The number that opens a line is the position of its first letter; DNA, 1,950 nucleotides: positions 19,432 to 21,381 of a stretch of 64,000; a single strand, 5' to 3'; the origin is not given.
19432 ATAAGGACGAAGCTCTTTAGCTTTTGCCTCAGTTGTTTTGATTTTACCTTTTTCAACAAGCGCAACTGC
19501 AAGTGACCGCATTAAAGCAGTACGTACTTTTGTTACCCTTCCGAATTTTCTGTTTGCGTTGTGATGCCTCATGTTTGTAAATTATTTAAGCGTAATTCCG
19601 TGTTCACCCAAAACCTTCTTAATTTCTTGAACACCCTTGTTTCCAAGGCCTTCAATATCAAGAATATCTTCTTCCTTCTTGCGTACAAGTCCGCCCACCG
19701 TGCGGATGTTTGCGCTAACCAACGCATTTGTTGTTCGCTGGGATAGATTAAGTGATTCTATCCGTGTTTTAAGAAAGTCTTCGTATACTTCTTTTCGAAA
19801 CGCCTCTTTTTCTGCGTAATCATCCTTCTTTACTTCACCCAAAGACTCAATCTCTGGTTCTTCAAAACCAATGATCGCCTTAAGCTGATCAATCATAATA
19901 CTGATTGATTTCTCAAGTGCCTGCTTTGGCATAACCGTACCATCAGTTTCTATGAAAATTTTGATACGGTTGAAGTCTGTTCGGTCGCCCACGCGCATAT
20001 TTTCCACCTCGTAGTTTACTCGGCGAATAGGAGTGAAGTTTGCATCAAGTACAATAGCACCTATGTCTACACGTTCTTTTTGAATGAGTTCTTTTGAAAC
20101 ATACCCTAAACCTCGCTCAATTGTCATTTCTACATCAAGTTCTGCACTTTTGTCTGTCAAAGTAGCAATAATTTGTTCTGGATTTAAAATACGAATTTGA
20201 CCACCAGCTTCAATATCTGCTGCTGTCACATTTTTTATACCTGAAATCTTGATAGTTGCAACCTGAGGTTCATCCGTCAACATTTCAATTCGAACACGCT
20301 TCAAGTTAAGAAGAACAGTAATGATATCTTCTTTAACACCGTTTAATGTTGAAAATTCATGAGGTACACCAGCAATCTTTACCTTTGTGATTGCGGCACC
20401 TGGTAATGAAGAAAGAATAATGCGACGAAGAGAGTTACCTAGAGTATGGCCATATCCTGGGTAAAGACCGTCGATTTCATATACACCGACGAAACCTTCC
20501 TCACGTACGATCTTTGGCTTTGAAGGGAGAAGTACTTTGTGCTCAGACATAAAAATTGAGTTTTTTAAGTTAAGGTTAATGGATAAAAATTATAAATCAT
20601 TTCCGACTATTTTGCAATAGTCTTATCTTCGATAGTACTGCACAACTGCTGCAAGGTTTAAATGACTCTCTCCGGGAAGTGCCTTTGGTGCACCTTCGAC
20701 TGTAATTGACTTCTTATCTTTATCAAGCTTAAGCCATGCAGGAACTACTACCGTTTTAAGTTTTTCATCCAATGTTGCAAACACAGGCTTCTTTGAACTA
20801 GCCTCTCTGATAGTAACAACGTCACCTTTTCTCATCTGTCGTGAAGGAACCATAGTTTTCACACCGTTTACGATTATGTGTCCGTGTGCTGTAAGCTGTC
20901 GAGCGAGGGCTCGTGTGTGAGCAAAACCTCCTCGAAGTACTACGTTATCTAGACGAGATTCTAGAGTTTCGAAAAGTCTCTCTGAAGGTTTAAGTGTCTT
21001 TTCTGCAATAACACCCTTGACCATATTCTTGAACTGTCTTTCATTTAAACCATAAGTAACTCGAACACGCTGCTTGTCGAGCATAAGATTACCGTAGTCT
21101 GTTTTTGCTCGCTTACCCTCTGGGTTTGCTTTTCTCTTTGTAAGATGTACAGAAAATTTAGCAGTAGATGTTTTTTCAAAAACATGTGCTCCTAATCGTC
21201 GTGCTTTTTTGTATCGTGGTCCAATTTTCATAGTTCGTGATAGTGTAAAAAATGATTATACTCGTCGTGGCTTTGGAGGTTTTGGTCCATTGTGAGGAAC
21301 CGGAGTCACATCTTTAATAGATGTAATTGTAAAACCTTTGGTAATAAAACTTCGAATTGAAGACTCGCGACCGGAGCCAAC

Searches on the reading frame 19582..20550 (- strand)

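Call 55: search_protein_families(library=pfam, proteins=[window:19582-20550:-], max_evalue=0.000001)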
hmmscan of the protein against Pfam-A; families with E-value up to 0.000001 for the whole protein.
window:19582-20550:- (322 aa): 3 families
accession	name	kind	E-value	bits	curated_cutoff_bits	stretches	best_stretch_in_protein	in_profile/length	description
PF01000.31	RNA_pol_A_bac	-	2e-25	89.7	33.9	1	57-173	1-119/119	RNA polymerase Rpb3/RpoA insert domain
PF01193.29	RNA_pol_L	-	4e-21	75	24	1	31-223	5-74/74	RNA polymerase Rpb3/Rpb11 dimerisation domain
PF03118.21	RNA_pol_A_CTD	-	2.4e-17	62.8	23.8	1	257-315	8-66/67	Bacterial RNA polymerase, alpha chain C terminal domain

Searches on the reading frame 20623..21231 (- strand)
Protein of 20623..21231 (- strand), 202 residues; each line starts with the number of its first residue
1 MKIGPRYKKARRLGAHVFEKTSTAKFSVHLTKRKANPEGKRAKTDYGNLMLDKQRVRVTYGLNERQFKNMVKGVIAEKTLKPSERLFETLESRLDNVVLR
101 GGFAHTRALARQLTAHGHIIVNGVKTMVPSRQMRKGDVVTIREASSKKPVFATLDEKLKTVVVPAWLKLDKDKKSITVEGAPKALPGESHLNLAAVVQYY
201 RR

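Call 55: search_protein_families(library=pfam, proteins=[window:20623-21231:-], max_evalue=0.000001)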
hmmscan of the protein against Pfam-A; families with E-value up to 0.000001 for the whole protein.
window:20623-21231:- (202 aa): 2 families
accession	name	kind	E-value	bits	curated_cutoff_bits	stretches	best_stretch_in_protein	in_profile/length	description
PF00163.24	Ribosomal_S4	-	1.8e-09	38.6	23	1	3-75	3-80/95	Ribosomal protein S4/S9 N-terminal domain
PF01479.30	S4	-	5.5e-09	36.1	22.8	1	93-139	2-48/48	S4 domain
